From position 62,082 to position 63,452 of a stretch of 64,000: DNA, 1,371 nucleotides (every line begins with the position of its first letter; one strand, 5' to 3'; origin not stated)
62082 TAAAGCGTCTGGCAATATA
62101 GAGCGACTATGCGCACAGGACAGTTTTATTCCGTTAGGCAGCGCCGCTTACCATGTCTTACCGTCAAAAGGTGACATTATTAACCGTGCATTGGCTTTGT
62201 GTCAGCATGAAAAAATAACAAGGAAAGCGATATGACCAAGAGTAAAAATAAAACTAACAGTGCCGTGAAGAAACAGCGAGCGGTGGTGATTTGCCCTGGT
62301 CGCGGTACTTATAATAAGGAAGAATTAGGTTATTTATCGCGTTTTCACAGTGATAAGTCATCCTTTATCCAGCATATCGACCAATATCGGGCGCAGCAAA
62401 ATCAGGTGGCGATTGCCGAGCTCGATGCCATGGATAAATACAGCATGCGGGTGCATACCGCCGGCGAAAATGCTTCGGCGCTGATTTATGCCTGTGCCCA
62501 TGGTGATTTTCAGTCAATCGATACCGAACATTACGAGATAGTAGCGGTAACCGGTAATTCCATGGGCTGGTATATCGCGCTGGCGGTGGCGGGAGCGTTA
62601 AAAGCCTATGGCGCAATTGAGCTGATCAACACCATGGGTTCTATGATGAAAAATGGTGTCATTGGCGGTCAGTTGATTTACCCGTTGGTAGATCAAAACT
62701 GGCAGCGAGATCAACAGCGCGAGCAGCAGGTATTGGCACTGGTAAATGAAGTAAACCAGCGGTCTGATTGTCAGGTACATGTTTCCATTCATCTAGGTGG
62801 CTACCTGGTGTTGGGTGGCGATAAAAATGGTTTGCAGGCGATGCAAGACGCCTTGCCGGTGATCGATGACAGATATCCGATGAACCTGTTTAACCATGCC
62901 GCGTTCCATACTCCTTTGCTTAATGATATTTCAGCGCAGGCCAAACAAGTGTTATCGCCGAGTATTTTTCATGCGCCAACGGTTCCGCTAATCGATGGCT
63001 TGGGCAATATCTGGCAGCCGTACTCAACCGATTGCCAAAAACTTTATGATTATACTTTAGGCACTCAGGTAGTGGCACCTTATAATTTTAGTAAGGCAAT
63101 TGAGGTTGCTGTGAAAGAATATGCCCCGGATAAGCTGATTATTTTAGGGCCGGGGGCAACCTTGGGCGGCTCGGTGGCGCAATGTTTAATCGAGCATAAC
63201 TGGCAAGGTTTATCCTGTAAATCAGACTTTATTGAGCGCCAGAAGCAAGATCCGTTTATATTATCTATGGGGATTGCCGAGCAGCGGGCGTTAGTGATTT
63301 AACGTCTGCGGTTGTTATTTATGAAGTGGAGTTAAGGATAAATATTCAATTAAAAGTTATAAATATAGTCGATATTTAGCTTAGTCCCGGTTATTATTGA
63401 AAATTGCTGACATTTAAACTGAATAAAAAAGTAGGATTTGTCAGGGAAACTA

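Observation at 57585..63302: Candidate E2-less 2-oxoacid dehydrogenase system: LysR + glutaryl-CoA dehydrogenase + fused E1alpha-beta + FabD-like acyltransferase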

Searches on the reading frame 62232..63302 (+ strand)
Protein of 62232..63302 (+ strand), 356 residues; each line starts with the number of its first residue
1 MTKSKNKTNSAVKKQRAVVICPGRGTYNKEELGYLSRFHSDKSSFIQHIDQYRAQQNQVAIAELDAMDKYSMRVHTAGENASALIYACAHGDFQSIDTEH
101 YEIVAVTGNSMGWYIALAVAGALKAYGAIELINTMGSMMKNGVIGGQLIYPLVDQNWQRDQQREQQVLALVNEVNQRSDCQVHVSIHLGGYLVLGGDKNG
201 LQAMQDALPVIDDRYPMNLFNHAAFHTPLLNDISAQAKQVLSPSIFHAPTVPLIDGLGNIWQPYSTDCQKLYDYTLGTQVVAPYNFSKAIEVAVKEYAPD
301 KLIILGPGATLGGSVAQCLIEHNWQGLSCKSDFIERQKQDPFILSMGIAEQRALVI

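Call 3: search_protein_families(library=pfam, proteins=[window:62232-63302:+])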
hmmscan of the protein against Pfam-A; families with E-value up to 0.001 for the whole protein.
window:62232-63302:+ (356 aa): 0 families

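Call 4: search_protein_families(library=ncbifam, proteins=[window:62232-63302:+])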
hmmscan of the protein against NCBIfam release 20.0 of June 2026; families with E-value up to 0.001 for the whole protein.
window:62232-63302:+ (356 aa): 3 families
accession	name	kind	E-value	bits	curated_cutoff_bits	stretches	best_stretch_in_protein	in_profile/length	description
TIGR00128.1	fabD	equivalog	1.2e-13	51.2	260.9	1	101-315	82-283/290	ACP S-malonyltransferase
TIGR03131.1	malonate_mdcH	equivalog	5.2e-12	45.8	297.9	1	50-312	26-269/297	malonate decarboxylase subunit epsilon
NF045894.1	PKS_plus_SDR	equivalog_domain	1.3e-10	39.6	1740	1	8-321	523-816/1515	type I polyketide synthase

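Call 5: find_homologous_proteins(query=window:62232-63302:+)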
Query window:62232-63302:+ (356 aa): 6156 proteins with E <= 0.001 among 8000 candidates; the best 120 are listed.
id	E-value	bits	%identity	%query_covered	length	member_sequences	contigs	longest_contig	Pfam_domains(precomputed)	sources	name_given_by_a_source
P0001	4.2e-239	810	100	100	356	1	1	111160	-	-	-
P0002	9.5e-206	701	87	97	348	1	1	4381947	-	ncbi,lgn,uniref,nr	ncbi:acyl carrier protein [Thalassotalea insulae]|uniref:[acyl-carrier-protein] S-malonyltransferase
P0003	8.2e-187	639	80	97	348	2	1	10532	-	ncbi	-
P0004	8.8e-186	635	79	96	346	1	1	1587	-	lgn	-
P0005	8.6e-185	632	78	97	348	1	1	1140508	-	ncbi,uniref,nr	ncbi:ACP S-malonyltransferase [Thalassotalea sp. G2M2-11]|uniref:ACP S-malonyltransferase n=1 Tax=Th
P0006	1.3e-184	631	77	97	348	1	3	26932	-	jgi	-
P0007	2.3e-184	630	77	97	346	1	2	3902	-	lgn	-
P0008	5.1e-180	616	78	95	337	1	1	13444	-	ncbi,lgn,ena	-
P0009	9.5e-179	612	75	97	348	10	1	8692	-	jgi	-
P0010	2.6e-177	607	76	96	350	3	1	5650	-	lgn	-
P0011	3.6e-174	597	74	97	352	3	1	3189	-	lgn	-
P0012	1.5e-173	595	74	96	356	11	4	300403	-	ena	-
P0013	3.8e-173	594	75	96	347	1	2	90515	-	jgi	-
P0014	3.9e-173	594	74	99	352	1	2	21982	-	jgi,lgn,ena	jgi:[acyl-carrier-protein] S-malonyltransferase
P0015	2.3e-170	584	74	96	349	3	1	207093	-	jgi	jgi:malonyl CoA-acyl carrier protein transacylase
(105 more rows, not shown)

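Call 10: find_related_loci(query=window:62232-63302:+, collection=genome_contigs, flank=8000)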
Query window:62232-63302:+ (356 aa) in genome_contigs; peptide patterns used: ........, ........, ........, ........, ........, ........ (x = any residue, [..] = any of these).
139 stretches matched a pattern; 123 encode a relative of the query (tblastn E <= 1e-3); the best 80 are kept; 80 distinct loci.
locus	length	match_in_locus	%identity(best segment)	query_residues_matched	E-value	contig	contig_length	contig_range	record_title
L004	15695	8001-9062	79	3-356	0e+0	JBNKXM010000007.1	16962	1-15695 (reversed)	MAG: Thalassotalea sp. isolate D1D2.bin.6.strict NODE_7_length_16962_cov_2.026414, whole genome shotgun sequence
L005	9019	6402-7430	78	13-356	0e+0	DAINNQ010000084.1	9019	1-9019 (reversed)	MAG TPA_asm: Alteromonadaceae bacterium isolate CTOTU5935 NODE_1057_length_9019_cov_7.382642, whole genome shotgun seque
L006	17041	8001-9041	78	10-356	0e+0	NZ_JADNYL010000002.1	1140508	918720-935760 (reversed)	Thalassotalea sp. G2M2-11 2, whole genome shotgun sequence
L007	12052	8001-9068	73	1-356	0e+0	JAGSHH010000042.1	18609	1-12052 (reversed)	MAG: Colwelliaceae bacterium isolate GY13CL_bin.17 k141_38218_length_18609_cov_18.0892, whole genome shotgun sequence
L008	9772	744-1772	75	14-356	2e-179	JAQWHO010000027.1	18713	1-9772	MAG: Thalassotalea sp. isolate cluster1_bin.30 k141_1071491, whole genome shotgun sequence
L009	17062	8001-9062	72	3-356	6e-178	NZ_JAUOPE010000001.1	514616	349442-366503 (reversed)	Colwellia sp. 1_MG-2023 strain I2R04 OHHEBKCN_1, whole genome shotgun sequence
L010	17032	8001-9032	73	13-356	2e-176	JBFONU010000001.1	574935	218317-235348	Colwelliaceae bacterium 6441 NODE_1_length_574935_cov_42.370556_pilon, whole genome shotgun sequence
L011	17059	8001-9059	69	4-356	2e-171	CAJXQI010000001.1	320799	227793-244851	MAG TPA_asm: uncultured Colwellia sp. isolate SRR3933263_bin.3_MetaBAT_v2.12.1_MAG genome assembly, contig: NODE_4_lengt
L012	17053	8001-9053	69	6-356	6e-171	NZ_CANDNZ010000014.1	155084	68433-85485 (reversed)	Thalassomonas sp. RHCl1 NODE_14_length_155084_cov_102.391, whole genome shotgun sequence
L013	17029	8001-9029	71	14-356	2e-170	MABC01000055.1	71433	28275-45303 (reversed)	Thalassotalea sp. 42_200_T64 BD02T64_scaffold_363, whole genome shotgun sequence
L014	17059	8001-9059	69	4-356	2e-170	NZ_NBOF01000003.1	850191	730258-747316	Cognaticolwellia mytili strain KCTC 52417 NODE_3_length_850191_cov_18.1094_ID_453, whole genome shotgun sequence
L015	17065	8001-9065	67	2-356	5e-169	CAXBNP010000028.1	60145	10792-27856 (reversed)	MAG TPA_asm: uncultured Colwellia sp. isolate ERR2762166_binner12_Refined_10 genome assembly, contig: ERZ3421491.92, who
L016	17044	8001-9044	68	9-356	7e-169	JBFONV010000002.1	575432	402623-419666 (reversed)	Colwelliaceae bacterium 6471 NODE_2_length_575432_cov_9.972072_pilon, whole genome shotgun sequence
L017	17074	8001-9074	67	1-356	3e-168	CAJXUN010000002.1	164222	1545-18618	MAG TPA_asm: uncultured Colwellia sp. isolate SRR3933282_bin.2_MetaBAT_v2.12.1_MAG genome assembly, contig: NODE_2_lengt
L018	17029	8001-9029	69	14-356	4e-168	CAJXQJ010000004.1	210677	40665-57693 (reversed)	MAG TPA_asm: uncultured Colwellia sp. isolate SRR3933279_bin.2_MetaBAT_v2.12.1_MAG genome assembly, contig: NODE_6_lengt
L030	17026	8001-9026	69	14-355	5e-164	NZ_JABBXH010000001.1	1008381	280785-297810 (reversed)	Thalassotalea algicola strain M1531 scaffold_1, whole genome shotgun sequence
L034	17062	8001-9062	65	1-356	1e-163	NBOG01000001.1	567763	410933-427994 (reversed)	Cognaticolwellia sediminilitoris strain KCTC 52213 KCTC52213, whole genome shotgun sequence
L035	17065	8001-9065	65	1-356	2e-163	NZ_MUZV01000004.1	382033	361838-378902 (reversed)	Cognaticolwellia aestuarii strain KCTC 12480 contig4, whole genome shotgun sequence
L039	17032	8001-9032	65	13-356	1e-162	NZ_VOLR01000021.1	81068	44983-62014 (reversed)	Colwellia hornerae strain ACAM 607 NODE_21_length_81068_cov_178.614, whole genome shotgun sequence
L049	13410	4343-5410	64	1-356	9e-159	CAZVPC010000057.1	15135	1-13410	MAG TPA_asm: uncultured Pseudoalteromonadaceae bacterium isolate SRP216583_co2_123 genome assembly, contig: NODE_3020_le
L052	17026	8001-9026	65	14-354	6e-153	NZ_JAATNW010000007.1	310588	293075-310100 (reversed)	Alteromonas ponticola strain MYP5 7, whole genome shotgun sequence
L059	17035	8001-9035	56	12-356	1e-135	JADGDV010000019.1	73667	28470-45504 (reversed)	MAG: Hahellaceae bacterium isolate BB19 NODE_320_length_73667_cov_42.841127, whole genome shotgun sequence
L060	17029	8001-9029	57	12-355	2e-134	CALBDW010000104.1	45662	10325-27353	MAG TPA_asm: uncultured Bdellovibrionales bacterium isolate SRR5251193_bin.21_CONCOCT_v1.1_MAG genome assembly, contig: 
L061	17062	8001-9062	53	3-356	4e-131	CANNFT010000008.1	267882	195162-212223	uncultured Saccharospirillaceae bacterium isolate 2-1038.fasta genome assembly, contig: NODE_8, whole genome shotgun seq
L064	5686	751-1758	56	11-348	3e-130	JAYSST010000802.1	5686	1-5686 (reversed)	MAG: Bdellovibrionales bacterium isolate GFS_12268 GFS_12268_801, whole genome shotgun sequence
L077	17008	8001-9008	54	13-348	1e-125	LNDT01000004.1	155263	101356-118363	MAG: Bdellovibrionales bacterium Ga0074137 Ga0074137_104.1, whole genome shotgun sequence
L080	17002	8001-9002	54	13-348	6e-125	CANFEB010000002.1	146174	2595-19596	MAG: Oligoflexales bacterium isolate CH-Jul18-22 genome assembly, contig: CH-Jul18-C98, whole genome shotgun sequence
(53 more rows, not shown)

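Call 16: search_solved_structures(query=window:62232-63302:+, max_evalue=1, show_alignments=3)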
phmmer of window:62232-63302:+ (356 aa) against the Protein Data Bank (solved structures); distinct sequences matched with E-value up to 1: 27.
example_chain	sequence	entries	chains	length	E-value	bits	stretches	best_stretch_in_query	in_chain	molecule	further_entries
3hjv_A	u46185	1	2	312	1.6e-07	34.1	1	105-316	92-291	Malonyl Coa-acyl carrier protein transacylase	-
3h0p_A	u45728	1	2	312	2.3e-06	30.3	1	106-315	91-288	S-malonyltransferase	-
3k89_A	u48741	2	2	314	3.5e-06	29.8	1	106-316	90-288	Malonyl CoA-ACP transacylase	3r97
2g1h_A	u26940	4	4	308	3.9e-05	26.3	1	106-315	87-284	Malonyl CoA-acyl carrier protein transacylase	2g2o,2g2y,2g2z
1mla_A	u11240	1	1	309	3.9e-05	26.3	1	106-315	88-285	MALONYL-COENZYME A ACYL CARRIER PROTEIN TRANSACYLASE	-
6smd_B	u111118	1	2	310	5.6e-05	25.8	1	106-315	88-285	Malonyl CoA-acyl carrier protein transacylase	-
5ypv_A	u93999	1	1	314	0.00017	24.2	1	106-312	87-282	Malonyl CoA-acyl carrier protein transacylase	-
6u0j_A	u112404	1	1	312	0.00019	24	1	106-315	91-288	Malonyl CoA-acyl carrier protein transacylase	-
3im8_A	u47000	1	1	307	0.00025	23.6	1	88-316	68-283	Malonyl acyl carrier protein transacylase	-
3ezo_A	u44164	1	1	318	0.00028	23.5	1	68-316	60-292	Malonyl CoA-acyl carrier protein transacylase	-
5dz6_A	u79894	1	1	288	0.00073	22.1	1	93-315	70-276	Polyketide biosynthesis malonyl CoA-acyl carrier protein transacylase PksC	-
3qat_A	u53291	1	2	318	0.0011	21.6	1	102-291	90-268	Malonyl CoA-acyl carrier protein transacylase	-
8xjy_A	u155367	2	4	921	0.0022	20.6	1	106-311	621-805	Polyketide synthase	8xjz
8xju_A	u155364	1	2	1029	0.0027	20.3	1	106-311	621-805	Polyketide synthase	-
4mz0_A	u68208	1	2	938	0.007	18.9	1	105-321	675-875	CurL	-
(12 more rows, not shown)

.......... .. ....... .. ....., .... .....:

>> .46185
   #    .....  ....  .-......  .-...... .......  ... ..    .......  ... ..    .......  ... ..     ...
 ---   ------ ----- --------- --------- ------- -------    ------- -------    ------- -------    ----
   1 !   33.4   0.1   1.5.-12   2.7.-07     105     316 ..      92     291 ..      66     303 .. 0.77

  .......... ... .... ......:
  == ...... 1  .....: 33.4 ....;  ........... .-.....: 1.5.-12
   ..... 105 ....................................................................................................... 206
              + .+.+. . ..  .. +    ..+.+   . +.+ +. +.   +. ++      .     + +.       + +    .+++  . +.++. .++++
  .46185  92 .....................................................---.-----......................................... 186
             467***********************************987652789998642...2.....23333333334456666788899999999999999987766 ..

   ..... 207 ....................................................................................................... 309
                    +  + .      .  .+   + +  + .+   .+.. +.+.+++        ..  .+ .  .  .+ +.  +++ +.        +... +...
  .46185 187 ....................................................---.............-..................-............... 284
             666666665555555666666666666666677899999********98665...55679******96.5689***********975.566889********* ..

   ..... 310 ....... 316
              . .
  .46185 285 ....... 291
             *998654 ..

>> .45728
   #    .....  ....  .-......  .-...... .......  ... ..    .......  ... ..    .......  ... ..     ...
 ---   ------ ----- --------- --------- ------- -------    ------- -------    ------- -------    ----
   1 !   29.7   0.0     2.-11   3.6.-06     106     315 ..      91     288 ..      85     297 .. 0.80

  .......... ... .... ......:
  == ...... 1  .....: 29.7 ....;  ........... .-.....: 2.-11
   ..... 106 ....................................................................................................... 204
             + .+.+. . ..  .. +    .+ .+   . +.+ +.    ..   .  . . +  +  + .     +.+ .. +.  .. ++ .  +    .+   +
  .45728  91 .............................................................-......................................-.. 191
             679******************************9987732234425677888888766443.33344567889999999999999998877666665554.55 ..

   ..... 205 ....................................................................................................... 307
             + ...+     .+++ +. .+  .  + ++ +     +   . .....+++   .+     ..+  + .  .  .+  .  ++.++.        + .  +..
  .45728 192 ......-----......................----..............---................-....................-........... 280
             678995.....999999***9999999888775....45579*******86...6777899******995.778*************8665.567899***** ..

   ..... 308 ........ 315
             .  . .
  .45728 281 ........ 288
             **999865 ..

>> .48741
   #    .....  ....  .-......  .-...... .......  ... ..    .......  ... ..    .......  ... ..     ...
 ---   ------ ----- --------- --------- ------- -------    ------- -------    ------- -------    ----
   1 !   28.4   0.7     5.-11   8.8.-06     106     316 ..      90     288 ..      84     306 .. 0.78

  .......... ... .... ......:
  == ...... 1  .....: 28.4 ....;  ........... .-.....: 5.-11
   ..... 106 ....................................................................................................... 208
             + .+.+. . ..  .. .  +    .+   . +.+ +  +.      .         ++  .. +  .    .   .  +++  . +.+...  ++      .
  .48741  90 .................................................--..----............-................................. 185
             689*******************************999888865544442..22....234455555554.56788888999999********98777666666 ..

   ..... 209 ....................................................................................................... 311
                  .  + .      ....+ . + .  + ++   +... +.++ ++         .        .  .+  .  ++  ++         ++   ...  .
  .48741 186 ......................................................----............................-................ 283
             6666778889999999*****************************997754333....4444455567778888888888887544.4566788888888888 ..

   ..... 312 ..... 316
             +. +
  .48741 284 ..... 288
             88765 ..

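Call 20: search_protein_families(library=pfam, proteins=[L060:3566-4240:-, L060:2916-3470:-, L060:9074-9919:-, L060:9947-11230:-, L080:3355-4452:-, L080:9027-9380:-, L077:3146-4261:-, L077:9032-10138:-, L077:10144-10989:-, L080:10262-11398:+])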
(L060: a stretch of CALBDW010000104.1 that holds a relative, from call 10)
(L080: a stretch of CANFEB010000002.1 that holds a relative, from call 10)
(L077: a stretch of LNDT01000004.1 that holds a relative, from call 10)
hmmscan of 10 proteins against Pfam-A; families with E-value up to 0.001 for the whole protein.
L060:3566-4240:- (224 aa): 1 family
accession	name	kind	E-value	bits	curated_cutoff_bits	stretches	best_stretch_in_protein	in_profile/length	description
PF01895.24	PhoU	-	3.9e-47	159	23.5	2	122-206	2-89/89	PhoU domain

L060:2916-3470:- (184 aa): 0 families

L060:9074-9919:- (281 aa): 0 families

L060:9947-11230:- (427 aa): 0 families

L080:3355-4452:- (365 aa): 0 families

L080:9027-9380:- (117 aa): 0 families

L077:3146-4261:- (371 aa): 2 families
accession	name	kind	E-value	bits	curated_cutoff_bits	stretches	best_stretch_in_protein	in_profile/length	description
PF01625.27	PMSR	-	5.6e-57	192.7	23.7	1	200-350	2-152/153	Peptide methionine sulfoxide reductase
PF01641.26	SelR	-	1.7e-47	160.6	24.9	1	43-157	1-116/116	SelR domain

L077:9032-10138:- (368 aa): 5 families
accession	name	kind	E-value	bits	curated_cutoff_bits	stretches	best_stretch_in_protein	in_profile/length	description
PF13489.12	Methyltransf_23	-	5.3e-20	72.2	27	1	116-265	20-161/164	Methyltransferase domain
PF13847.12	Methyltransf_31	-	3.9e-10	40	27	1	122-221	7-114/145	Methyltransferase domain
PF08241.18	Methyltransf_11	-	4e-10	40.6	21.2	1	123-216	1-95/95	Methyltransferase domain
PF08242.18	Methyltransf_12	-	6.3e-10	40.1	30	1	123-214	1-98/98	Methyltransferase domain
PF13649.12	Methyltransf_25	-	1.3e-07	32.6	27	1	122-208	1-93/97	Methyltransferase domain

L077:10144-10989:- (281 aa): 1 family
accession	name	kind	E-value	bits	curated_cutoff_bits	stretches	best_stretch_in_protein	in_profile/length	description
PF04305.20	DUF455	-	2.4e-52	178.4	34.3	1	13-252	6-245/247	Protein of unknown function (DUF455)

L080:10262-11398:+ (378 aa): 1 family
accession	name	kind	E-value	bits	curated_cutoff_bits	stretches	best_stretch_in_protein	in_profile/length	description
PF03480.18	DctP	-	4.2e-61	207.2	23.4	1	67-347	2-282/286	Bacterial extracellular solute-binding protein, family 7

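Call 23: predict_structure(protein=window:62232-63302:+)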
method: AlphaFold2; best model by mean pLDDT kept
length: 356 residues; sequences in the alignment: 1
mean_pLDDT: 33.5   pTM: 0.27
mean pLDDT of the five models: 33.5, 29.4, 29.2, 28.5, 27.1
residues with pLDDT >= 90: 0; 70-90: 0; 50-70: 1; < 50: 355
segments of 3 or more residues with pLDDT < 50: 1-161, 163-356
pLDDT, mean of each block of 10 residues (from residue 1): 34 35 34 33 36 34 30 32 38 35 33 31 34 38 33 38 48 42 32 30 34 26 25 30 24 24 29 26 30 37 34 38 39 41 30 34
secondary structure, 60 per line:
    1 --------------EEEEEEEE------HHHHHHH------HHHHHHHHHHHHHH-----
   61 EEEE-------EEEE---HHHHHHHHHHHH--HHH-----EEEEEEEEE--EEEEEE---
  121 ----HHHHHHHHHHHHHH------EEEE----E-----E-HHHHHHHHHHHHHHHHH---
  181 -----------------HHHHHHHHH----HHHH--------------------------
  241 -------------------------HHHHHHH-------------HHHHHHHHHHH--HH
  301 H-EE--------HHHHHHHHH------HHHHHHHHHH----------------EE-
elements in order: E15-22 H29-35 H42-55 E61-64 E72-75 H79-90 E101-109 E112-117 H125-138 E145-148 H161-177 H198-206 H211-214 H266-272 H286-296 H313-321 H328-337

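Call 33: search_protein_representatives(protein=window:62232-63302:+)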
Query: 356 residues. Proteins with E-value up to 0.001 (for the whole library): 715; up to 1e-10: 358; up to 1e-30: 135. The best 150 are listed.
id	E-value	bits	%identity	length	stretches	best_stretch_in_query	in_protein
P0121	1.5e-116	405.9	50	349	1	12-355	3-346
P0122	5.0e-108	377.8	50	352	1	14-354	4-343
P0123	9.3e-108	376.9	51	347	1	14-355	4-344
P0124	1.0e-100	353.8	49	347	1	16-355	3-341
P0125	3.9e-98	345.3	48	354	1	14-356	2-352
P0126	6.8e-98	344.5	45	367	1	4-355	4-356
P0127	6.3e-96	338.0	49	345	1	14-355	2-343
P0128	2.4e-95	336.1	43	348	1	14-355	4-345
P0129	4.8e-93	328.6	42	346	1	14-355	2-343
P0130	1.5e-91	323.6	44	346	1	13-355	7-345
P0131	1.5e-88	313.8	40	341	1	14-349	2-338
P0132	7.9e-88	311.4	46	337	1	13-356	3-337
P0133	2.3e-87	309.9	45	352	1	15-355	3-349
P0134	2.4e-87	309.8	53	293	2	202-355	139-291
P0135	7.8e-86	304.8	51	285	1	14-287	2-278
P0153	4.3e-67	243.2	37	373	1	17-352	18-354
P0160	4.7e-61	223.4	37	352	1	12-347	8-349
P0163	1.9e-58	214.8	33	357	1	17-349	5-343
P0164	3.7e-58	213.9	36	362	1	15-353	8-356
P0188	2.8e-48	181.4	35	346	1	15-353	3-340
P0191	1.1e-47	179.5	29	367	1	8-348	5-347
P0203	6.1e-43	163.8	33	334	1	16-346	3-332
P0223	1.6e-36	142.7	35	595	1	6-263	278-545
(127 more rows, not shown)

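Call 47: search_protein_families(library=pfam, proteins=[L030:1206-1922:-, L034:9956-11050:-, L004:2495-3346:-, L015:10952-11935:-, L016:2085-3179:-, L064:14-757:+, L008:1794-2618:-, L035:14337-15497:+, L039:11552-13171:+])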
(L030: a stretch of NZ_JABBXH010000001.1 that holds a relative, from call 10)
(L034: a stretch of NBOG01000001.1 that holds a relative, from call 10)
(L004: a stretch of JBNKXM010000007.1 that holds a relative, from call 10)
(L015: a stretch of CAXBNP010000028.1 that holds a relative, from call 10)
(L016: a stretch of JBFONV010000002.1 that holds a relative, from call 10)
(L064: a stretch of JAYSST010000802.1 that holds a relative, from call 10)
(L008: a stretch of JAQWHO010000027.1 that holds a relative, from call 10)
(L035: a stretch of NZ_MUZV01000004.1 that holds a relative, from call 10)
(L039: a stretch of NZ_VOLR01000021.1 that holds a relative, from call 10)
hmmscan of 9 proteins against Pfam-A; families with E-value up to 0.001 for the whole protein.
L030:1206-1922:- (238 aa): 2 families
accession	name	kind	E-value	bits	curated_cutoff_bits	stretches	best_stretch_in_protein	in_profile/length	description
PF00486.34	Trans_reg_C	-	4.3e-28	97.6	26.2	1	157-231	3-77/77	Transcriptional regulatory protein, C terminal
PF00072.30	Response_reg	-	1.2e-24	87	30.2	1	5-115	1-111/111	Response regulator receiver domain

L034:9956-11050:- (364 aa): 1 family
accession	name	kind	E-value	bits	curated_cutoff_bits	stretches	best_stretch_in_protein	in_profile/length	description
PF01263.26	Aldose_epim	-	3.1e-73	247.2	27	1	28-354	2-295/299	Aldose 1-epimerase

L004:2495-3346:- (283 aa): 1 family
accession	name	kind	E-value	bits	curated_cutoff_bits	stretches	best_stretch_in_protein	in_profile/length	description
PF06629.18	MipA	-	3.6e-24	86.6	24.2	1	62-283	17-221/221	MltA-interacting protein MipA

L015:10952-11935:- (327 aa): 1 family
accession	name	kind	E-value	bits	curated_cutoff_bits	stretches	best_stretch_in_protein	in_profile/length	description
PF00348.22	polyprenyl_synt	-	4.8e-82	275.4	27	1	35-274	3-246/251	Polyprenyl synthetase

L016:2085-3179:- (364 aa): 1 family
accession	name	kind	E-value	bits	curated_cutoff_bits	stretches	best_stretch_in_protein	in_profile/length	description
PF01636.29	APH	-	5.1e-14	53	23.2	1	26-256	2-215/239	Phosphotransferase enzyme family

L064:14-757:+ (247 aa): 1 family
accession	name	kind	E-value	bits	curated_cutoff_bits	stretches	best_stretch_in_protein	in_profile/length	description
PF02780.25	Transketolase_C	-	7.5e-15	55.4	25.9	1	110-191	8-88/124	Transketolase, C-terminal domain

L008:1794-2618:- (274 aa): 1 family
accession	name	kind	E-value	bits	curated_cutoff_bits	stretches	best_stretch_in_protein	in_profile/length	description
PF01522.26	Polysacc_deac_1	-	1.1e-34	119.5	23.1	1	77-199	2-122/124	Polysaccharide deacetylase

L035:14337-15497:+ (386 aa): 3 families
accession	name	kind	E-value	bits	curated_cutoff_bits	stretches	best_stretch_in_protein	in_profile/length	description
PF01018.28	GTP1_OBG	-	1.7e-59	200.3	27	1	4-156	1-153/155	GTP1/OBG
PF01926.29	MMR_HSR1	-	4.3e-25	88.5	21.9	1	161-284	1-113/113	50S ribosome-binding GTPase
PF02421.24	FeoB_N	-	2.9e-08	33.8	27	1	162-250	3-91/156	Ferrous iron transport protein B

L039:11552-13171:+ (539 aa): 3 families
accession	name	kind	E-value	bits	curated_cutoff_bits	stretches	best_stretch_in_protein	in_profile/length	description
PF00015.26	MCPsignal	-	9.2e-38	130.2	34.6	1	340-505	10-171/172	Methyl-accepting chemotaxis protein (MCP) signalling domain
PF00672.30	HAMP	-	5e-07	30.4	25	1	213-255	8-49/53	HAMP domain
PF00804.31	Syntaxin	-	0.00064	20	26.7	0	251-343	15-104/157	Syntaxin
